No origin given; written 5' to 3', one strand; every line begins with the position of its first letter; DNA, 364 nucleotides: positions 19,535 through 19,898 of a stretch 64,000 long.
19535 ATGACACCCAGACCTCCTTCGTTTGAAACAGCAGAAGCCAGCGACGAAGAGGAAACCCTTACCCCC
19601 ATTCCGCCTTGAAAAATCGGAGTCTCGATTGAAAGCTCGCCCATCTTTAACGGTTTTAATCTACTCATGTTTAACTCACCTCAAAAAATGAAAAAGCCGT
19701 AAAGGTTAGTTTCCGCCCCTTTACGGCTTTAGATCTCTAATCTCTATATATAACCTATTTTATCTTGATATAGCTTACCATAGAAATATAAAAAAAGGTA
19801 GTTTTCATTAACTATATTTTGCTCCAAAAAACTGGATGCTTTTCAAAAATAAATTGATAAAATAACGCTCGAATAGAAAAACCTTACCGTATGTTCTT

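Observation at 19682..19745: A terminator-like leader hairpin with a GATTAGA box recurs upstream of two cspA genes and a fabK-like operon, with compensatory stem changes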

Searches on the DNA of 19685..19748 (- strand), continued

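Call 33: search_with_rna_model(model_id=R1, sources=[window, L007, L010, L011, L013, L015, L017, L018, L019, L024, L026, L027, L029, L030, L031, L032, L036, L037, L038, L039, L040, L042, L044, L047, L048, L053, L054, L055, L059, L060, L065, L067, L068, L069, L070, L071, L072, L073, L074, L075, L078, L079, L081, L082, L085, L086, L088, L089, L090, L091, L092, L093, L095, L096, L097, L098, L100, L101, L102, L104, L105, L106, L108, L109, L110, L111, L113, L115, L116, L117, L118, L119, L120, L122, L124, L125, L127, L128, L129, L131, L132, L133, L134, L137, L139, L140, L142, L143, L144, L146, L150, L152, L153, L155, L156, L157, L159, L160, L161, L164], max_evalue=0.0005, make_alignment=true)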
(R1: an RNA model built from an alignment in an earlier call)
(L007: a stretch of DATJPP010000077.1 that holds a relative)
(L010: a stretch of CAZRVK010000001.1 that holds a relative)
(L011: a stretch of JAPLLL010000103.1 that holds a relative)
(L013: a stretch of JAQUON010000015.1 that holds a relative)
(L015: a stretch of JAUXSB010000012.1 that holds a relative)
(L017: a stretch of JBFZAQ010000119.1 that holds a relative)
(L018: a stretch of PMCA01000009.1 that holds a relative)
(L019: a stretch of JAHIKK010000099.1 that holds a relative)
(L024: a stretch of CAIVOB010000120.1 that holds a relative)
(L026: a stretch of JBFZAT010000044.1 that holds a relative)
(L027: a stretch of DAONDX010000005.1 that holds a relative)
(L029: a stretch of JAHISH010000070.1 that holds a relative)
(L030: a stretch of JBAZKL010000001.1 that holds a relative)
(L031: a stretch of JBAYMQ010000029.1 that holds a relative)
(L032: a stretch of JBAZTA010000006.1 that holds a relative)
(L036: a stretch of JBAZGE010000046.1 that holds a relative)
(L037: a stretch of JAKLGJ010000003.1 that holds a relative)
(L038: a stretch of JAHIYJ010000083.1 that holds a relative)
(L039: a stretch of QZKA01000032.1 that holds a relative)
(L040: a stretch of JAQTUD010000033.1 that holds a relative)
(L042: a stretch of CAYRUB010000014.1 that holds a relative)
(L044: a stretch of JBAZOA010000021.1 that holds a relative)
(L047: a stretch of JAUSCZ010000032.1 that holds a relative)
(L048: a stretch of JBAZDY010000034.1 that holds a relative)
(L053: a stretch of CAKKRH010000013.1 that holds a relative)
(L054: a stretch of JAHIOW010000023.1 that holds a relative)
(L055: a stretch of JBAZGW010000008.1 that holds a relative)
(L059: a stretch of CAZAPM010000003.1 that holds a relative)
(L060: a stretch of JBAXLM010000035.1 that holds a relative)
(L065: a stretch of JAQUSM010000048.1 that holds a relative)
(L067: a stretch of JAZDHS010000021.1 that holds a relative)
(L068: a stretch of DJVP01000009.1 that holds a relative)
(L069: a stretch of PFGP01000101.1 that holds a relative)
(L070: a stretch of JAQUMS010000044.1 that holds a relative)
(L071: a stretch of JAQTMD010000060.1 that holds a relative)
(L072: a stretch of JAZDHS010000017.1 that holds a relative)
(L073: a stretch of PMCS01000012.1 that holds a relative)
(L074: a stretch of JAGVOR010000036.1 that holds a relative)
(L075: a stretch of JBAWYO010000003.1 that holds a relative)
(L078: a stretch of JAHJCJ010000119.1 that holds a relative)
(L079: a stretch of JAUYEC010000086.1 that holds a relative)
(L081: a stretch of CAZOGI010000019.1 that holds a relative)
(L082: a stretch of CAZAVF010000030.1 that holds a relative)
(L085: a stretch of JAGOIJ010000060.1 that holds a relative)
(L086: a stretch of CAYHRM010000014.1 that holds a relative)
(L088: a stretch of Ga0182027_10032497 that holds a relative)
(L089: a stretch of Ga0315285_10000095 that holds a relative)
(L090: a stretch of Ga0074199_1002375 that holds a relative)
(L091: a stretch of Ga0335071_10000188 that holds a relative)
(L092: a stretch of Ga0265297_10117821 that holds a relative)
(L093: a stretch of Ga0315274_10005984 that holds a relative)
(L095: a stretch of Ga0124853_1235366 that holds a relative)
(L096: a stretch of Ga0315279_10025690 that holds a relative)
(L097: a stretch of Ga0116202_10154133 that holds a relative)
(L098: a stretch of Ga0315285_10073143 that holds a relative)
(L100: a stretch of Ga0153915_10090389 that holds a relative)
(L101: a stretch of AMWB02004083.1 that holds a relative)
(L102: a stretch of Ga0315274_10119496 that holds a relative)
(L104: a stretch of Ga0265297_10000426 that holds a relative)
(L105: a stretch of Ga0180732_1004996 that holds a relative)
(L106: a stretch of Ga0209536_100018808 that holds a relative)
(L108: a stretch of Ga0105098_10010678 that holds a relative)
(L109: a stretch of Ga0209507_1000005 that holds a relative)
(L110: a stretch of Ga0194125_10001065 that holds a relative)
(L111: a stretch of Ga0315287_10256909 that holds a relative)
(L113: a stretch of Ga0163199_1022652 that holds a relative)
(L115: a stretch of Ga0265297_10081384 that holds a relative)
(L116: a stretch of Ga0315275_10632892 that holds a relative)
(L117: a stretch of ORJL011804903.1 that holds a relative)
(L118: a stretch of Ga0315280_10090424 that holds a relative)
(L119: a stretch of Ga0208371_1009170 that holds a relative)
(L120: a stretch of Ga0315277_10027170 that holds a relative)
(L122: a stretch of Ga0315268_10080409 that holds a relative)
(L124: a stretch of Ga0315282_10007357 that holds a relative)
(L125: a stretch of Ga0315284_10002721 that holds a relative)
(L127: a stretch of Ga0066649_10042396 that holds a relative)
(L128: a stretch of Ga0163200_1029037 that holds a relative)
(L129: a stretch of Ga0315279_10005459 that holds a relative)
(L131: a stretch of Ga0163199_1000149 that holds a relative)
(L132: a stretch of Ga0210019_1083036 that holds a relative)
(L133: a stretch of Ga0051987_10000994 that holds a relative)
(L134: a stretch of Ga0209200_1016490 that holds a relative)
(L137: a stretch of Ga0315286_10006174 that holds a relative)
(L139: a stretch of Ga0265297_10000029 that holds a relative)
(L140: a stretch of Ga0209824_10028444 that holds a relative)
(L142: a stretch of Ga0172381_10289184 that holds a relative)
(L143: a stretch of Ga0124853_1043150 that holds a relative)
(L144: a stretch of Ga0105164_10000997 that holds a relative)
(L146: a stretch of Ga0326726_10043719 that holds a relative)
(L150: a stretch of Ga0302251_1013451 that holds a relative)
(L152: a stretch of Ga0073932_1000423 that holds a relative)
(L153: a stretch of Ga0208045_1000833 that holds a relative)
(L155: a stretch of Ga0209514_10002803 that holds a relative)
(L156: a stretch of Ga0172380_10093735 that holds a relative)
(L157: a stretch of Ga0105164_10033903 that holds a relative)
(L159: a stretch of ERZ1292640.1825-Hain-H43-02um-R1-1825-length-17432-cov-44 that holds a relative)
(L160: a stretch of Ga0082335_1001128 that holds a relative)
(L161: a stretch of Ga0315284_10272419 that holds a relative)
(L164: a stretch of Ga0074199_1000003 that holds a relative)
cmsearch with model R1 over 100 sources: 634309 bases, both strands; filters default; matches with E-value up to 0.0005: 106.
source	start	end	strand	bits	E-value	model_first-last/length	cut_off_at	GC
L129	283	346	-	82.5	8.3e-16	1-64/64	no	0.33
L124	11624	11687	+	81.8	1.2e-15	1-64/64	no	0.36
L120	2208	2273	+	81.6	1.4e-15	1-64/64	no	0.35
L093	7603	7668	-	81.4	1.5e-15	1-64/64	no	0.3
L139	895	958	-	81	1.9e-15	1-64/64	no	0.31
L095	1026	1090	-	79.8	3.6e-15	1-64/64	no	0.38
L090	11340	11403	-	79.3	4.8e-15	1-64/64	no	0.33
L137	1651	1715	+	79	5.5e-15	1-64/64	no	0.32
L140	617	682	+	78.4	7.6e-15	1-64/64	no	0.35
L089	11637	11702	-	78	9.7e-15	1-64/64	no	0.35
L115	717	782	-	77.4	1.4e-14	1-64/64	no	0.39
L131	2436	2501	-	76.9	1.8e-14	1-64/64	no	0.36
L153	414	480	+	76.8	1.9e-14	1-64/64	no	0.33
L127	1684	1748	+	76.1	2.7e-14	1-64/64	no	0.35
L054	783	849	+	76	2.9e-14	1-64/64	no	0.31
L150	1287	1349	+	75.9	3e-14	1-64/64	no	0.37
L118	677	740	-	75.5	3.8e-14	1-64/64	no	0.36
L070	2387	2449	+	75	5e-14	1-64/64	no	0.37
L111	754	816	-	74.7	5.8e-14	1-64/64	no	0.33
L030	2189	2255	+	74.6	6.2e-14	1-64/64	no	0.33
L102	1812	1874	-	74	8.5e-14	1-64/64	no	0.35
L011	2404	2467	+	74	8.6e-14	1-64/64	no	0.3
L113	1138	1201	+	73.3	1.2e-13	1-64/64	no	0.33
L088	6573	6639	+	73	1.5e-13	1-64/64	no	0.36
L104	5325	5391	+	72.9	1.5e-13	1-64/64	no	0.31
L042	2392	2457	+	72.7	1.7e-13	1-64/64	no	0.32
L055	1701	1764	+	72.7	1.8e-13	1-64/64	no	0.42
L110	2126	2191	+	72.3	2.1e-13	1-64/64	no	0.42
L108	1920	1986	+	72.3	2.2e-13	1-64/64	no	0.34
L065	2389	2453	+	72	2.4e-13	1-64/64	no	0.32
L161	963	1027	-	71.9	2.6e-13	1-64/64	no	0.35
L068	2353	2418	+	71.4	3.4e-13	1-64/64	no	0.3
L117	5349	5413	-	71.4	3.5e-13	1-64/64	no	0.35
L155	4425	4489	-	71.4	3.5e-13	1-64/64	no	0.35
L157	2131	2194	-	71.2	3.8e-13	1-64/64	no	0.33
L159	9841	9905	-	71.1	4.1e-13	1-64/64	no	0.34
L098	1474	1537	+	71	4.3e-13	1-64/64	no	0.31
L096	544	606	-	70.8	4.7e-13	1-64/64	no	0.35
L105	3660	3723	-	70.6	5.4e-13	1-64/64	no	0.31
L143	1052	1116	-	70.6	5.4e-13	1-64/64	no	0.4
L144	4091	4155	+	70.2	6.5e-13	1-64/64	no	0.34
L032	2180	2245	+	69.9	7.6e-13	1-64/64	no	0.35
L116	480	541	+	69.7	8.6e-13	1-64/64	no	0.32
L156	1144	1210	+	69.3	1.1e-12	1-64/64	no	0.36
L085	816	879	+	69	1.2e-12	1-64/64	no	0.33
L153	2703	2766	+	69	1.3e-12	1-64/64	no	0.33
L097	748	813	+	68.7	1.5e-12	1-64/64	no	0.41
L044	2412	2474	+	68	2.2e-12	1-64/64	no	0.35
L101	509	575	-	67.9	2.3e-12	1-64/64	no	0.34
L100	436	500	+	67.6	2.8e-12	1-64/64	no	0.38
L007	2424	2486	+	67.4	3e-12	1-64/64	no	0.44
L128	32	92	+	67.2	3.4e-12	1-64/64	no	0.36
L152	61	127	-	66.9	3.9e-12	1-64/64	no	0.4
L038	4090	4152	+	66.2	5.8e-12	1-64/64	no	0.33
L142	1098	1161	+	66.1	6.1e-12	1-64/64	no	0.41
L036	94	158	+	65.9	6.8e-12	1-64/64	no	0.42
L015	3735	3797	+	65.6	8e-12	1-64/64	no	0.35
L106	5683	5746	-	65.6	8.2e-12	1-64/64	no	0.41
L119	61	126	+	65.4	9.1e-12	1-64/64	no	0.36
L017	2392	2457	+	63.2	2.9e-11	1-64/64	no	0.41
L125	854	916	+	63.1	3e-11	1-64/64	no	0.38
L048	2408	2472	+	61.7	6.6e-11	1-64/64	no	0.43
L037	2424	2485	+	61.6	7e-11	1-64/64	no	0.29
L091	4978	5040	-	61.3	8e-11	1-64/64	no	0.4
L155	8020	8083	-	60.7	1.1e-10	1-64/64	no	0.33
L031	2391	2453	+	59.7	2e-10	1-64/64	no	0.27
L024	2411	2476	+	58.7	3.3e-10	1-64/64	no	0.35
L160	8949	9011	-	58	4.8e-10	1-64/64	no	0.4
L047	2401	2466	+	58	5e-10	1-64/64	no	0.32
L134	3758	3821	-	57.9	5.1e-10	1-64/64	no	0.39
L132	699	762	-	57.8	5.5e-10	1-64/64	no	0.31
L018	2417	2479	+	57.5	6.5e-10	1-64/64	no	0.37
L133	11952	12013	+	57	8.7e-10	1-64/64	no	0.4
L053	2401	2466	+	55.7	1.7e-09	1-64/64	no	0.32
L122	230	298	+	55.1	2.4e-09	1-64/64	no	0.35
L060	2406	2472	+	54.8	2.8e-09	1-64/64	no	0.37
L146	2829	2896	-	54.5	3.3e-09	1-64/64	no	0.32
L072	1606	1668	+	54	4.4e-09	1-64/64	no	0.38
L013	2390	2457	+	53.9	4.5e-09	1-64/64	no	0.37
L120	5481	5543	+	53.9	4.5e-09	1-64/64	no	0.33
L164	10616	10684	+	53.8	4.9e-09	1-64/64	no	0.32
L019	5904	5966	+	53.1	7.2e-09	1-64/64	no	0.37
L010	2380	2453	+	51.6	1.6e-08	1-64/64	no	0.39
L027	5962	6025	+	50.5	2.9e-08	1-64/64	no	0.36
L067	2405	2469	+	48.3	9.7e-08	1-64/64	no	0.35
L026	5012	5073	+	48.2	9.7e-08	1-58/64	3'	0.4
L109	4011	4077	-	47.8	1.2e-07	1-64/64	no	0.36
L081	1725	1799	+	47.8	1.3e-07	1-64/64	no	0.41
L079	273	335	+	46.6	2.4e-07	1-64/64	no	0.35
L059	1070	1132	+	46.6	2.4e-07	1-64/64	no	0.41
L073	2250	2317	+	43.8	1.1e-06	1-64/64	no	0.43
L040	2390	2472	+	43.2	1.5e-06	1-64/64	no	0.36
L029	4196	4264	+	43.1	1.6e-06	1-64/64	no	0.36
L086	5935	5998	+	43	1.7e-06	1-64/64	no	0.41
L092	23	90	+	42.6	2.1e-06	1-64/64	no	0.4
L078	2262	2326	+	41.4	3.9e-06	1-64/64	no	0.32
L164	9375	9436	+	40.6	6.3e-06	1-64/64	no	0.4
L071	284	348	+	39.1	1.4e-05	1-64/64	no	0.38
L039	2296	2364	+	38.9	1.6e-05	1-64/64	no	0.28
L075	1821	1884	+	37.8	2.7e-05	1-64/64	no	0.42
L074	1689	1750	+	37.4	3.6e-05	1-64/64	no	0.37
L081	301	364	+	34.6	0.00016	1-64/64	no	0.47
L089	9432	9493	-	34.4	0.00018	1-64/64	no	0.44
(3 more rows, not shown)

Alignment A5: 106 matches aligned to the model, 118 columns, each read 5' to 3' on its own strand. Consensus structure (alignment columns), stored with it:
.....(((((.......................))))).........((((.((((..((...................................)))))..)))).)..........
